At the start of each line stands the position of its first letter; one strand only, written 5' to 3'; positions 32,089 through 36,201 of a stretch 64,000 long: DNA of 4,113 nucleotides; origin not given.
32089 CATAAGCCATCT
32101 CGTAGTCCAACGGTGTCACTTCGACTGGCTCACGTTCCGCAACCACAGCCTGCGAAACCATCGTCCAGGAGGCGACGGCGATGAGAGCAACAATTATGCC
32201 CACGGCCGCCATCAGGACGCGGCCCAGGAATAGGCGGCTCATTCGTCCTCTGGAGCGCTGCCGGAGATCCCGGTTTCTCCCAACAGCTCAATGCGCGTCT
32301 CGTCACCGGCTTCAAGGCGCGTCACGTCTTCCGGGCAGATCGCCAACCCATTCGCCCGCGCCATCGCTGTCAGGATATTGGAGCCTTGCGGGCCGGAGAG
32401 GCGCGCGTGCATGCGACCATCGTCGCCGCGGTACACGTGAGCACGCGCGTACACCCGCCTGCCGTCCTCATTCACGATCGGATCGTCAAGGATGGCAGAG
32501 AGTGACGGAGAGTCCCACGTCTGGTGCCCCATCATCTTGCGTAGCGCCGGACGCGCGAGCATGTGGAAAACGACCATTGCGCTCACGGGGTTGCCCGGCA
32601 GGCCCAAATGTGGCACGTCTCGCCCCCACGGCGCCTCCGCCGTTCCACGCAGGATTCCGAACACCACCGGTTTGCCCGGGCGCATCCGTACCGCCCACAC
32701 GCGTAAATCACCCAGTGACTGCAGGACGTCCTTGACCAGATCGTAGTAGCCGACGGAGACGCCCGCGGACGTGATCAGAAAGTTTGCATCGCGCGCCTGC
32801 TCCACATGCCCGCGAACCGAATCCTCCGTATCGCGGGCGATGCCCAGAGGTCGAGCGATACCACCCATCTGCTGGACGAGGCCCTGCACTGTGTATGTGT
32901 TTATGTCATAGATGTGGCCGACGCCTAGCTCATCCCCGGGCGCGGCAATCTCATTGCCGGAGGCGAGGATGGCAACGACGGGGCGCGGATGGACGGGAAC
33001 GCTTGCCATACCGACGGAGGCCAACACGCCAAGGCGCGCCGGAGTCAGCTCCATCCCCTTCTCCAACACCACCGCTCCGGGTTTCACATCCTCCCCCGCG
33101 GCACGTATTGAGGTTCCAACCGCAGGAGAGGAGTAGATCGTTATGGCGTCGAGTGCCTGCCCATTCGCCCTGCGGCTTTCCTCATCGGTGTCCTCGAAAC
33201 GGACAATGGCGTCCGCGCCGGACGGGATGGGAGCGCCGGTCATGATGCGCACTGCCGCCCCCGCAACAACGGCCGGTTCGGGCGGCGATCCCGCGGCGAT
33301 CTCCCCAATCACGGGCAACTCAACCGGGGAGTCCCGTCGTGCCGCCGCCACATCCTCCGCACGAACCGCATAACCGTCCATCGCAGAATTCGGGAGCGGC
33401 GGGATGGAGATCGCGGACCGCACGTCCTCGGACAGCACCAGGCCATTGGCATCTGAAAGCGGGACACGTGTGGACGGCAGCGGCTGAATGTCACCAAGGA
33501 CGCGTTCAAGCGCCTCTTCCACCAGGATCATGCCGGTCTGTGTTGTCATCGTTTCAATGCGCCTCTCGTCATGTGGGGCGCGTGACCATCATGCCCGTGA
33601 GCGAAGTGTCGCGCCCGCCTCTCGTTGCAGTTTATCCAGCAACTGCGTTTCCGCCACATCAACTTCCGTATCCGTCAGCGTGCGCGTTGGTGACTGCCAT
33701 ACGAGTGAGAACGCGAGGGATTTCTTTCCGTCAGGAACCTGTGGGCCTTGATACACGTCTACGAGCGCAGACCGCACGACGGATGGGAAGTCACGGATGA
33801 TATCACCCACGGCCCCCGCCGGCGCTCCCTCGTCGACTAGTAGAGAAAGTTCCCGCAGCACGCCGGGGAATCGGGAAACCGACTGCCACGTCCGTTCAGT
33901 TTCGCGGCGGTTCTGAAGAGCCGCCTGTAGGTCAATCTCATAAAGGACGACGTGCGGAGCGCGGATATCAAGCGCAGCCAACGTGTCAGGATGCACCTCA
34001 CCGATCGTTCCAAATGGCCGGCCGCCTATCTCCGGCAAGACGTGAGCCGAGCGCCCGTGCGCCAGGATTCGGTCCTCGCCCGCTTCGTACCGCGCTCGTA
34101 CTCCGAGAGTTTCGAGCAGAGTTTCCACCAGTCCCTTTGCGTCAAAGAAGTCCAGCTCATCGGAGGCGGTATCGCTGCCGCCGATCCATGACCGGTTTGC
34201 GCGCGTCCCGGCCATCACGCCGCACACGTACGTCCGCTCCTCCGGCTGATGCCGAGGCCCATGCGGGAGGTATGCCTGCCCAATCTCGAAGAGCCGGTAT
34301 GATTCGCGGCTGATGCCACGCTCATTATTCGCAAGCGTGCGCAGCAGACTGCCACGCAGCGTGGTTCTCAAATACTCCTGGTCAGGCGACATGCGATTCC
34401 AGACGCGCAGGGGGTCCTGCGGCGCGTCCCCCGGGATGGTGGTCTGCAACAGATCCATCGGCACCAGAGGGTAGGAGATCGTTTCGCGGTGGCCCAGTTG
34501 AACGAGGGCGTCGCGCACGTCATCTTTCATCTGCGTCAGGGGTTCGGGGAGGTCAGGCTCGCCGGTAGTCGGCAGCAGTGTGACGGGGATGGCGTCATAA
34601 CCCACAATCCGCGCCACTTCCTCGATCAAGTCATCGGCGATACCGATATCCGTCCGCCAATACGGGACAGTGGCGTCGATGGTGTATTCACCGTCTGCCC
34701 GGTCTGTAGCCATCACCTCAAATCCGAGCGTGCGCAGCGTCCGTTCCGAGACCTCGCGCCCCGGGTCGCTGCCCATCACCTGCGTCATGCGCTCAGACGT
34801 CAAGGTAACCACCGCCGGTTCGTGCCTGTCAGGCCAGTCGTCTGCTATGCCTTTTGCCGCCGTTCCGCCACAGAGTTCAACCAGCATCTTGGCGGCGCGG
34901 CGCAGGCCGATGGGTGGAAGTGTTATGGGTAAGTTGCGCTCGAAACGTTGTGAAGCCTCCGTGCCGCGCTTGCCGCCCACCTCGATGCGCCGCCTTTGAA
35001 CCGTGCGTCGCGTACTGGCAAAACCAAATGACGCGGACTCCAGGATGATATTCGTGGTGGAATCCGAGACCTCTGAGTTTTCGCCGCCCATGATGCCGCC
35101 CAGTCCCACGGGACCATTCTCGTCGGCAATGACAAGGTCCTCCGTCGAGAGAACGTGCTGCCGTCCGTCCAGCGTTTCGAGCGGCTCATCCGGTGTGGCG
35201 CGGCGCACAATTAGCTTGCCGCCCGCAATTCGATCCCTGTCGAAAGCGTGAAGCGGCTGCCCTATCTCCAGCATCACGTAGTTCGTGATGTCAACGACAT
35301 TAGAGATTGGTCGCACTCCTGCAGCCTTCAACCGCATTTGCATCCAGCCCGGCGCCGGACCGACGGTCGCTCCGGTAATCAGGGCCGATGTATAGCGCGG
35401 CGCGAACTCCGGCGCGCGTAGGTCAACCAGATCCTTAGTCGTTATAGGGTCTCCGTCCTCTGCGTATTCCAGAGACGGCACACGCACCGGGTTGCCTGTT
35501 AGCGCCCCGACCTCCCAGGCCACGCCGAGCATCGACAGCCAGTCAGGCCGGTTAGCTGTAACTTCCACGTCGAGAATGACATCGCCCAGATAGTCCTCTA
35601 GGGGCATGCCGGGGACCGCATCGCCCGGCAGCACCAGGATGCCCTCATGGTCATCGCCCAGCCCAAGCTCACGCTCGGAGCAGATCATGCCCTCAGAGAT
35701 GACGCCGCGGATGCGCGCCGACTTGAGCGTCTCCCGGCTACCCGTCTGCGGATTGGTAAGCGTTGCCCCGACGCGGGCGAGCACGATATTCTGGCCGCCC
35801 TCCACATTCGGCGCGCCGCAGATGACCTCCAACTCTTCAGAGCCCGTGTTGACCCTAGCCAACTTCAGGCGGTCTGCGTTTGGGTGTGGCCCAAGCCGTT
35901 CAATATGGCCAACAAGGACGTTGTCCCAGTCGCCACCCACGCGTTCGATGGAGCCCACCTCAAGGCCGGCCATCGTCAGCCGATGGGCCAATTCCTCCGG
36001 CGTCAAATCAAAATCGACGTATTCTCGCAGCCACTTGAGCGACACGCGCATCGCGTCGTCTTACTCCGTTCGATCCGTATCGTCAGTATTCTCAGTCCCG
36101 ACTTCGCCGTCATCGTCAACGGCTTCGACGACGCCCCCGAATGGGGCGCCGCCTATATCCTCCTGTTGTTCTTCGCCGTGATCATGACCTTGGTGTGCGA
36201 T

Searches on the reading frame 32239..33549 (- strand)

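Call 72: search_protein_families(library=pfam, proteins=[window:32239-33549:-], max_evalue=0.00001)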
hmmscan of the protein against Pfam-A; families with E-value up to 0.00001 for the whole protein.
window:32239-33549:- (436 aa): 3 families
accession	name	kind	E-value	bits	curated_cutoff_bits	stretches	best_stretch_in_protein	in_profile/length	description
PF03453.22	MoeA_N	-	5.4e-47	159.9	30.8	1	10-180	3-160/160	MoeA N-terminal region (domain I and II)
PF00994.29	MoCF_biosynth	-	2.4e-23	82.9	26.6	1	203-338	4-144/144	Probable molybdopterin binding domain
PF03454.20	MoeA_C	-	3e-12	47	22.1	1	352-422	2-71/72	MoeA C-terminal region (domain IV)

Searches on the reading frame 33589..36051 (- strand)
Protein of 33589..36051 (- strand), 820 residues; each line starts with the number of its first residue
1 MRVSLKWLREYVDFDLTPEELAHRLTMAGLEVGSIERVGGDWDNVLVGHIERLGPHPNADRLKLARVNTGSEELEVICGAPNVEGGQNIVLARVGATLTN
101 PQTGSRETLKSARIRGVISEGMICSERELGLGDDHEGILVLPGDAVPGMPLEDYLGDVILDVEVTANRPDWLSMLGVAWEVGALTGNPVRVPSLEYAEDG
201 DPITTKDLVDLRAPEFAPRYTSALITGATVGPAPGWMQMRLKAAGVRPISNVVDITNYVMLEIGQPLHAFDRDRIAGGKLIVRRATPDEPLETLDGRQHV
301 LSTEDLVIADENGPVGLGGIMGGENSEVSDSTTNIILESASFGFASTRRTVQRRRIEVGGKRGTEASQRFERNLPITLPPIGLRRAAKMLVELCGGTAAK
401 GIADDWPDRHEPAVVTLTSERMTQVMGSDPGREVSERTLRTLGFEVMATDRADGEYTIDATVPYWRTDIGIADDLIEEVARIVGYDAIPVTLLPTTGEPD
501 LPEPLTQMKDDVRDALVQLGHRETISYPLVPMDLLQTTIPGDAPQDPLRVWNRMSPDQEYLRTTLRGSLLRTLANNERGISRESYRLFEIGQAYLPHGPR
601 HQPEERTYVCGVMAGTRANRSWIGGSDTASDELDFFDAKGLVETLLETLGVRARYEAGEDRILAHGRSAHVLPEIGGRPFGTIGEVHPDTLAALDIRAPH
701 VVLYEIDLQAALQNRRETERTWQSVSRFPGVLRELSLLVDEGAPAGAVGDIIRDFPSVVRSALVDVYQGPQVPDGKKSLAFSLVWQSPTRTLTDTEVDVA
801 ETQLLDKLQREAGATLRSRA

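Call 72: search_protein_families(library=pfam, proteins=[window:33589-36051:-], max_evalue=0.00001)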
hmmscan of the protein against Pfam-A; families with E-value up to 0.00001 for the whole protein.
window:33589-36051:- (820 aa): 5 families
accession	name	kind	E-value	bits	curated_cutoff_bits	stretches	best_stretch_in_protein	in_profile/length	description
PF03483.22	B3_4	-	3.1e-57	193.4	29.3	1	217-395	2-174/174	B3/4 domain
PF17759.6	tRNA_synthFbeta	-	1.2e-43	149.5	22.4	1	488-708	1-214/214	Phenylalanyl tRNA synthetase beta chain CLM domain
PF03147.19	FDX-ACB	-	1.5e-21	77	31.1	1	726-817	1-94/94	Ferredoxin-fold anticodon binding domain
PF01588.26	tRNA_bind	-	2e-18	66.7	27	1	46-149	2-95/96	Putative tRNA binding domain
PF03484.21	B5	-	4.4e-16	59.3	28.6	1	415-485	1-67/67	tRNA synthetase B5 domain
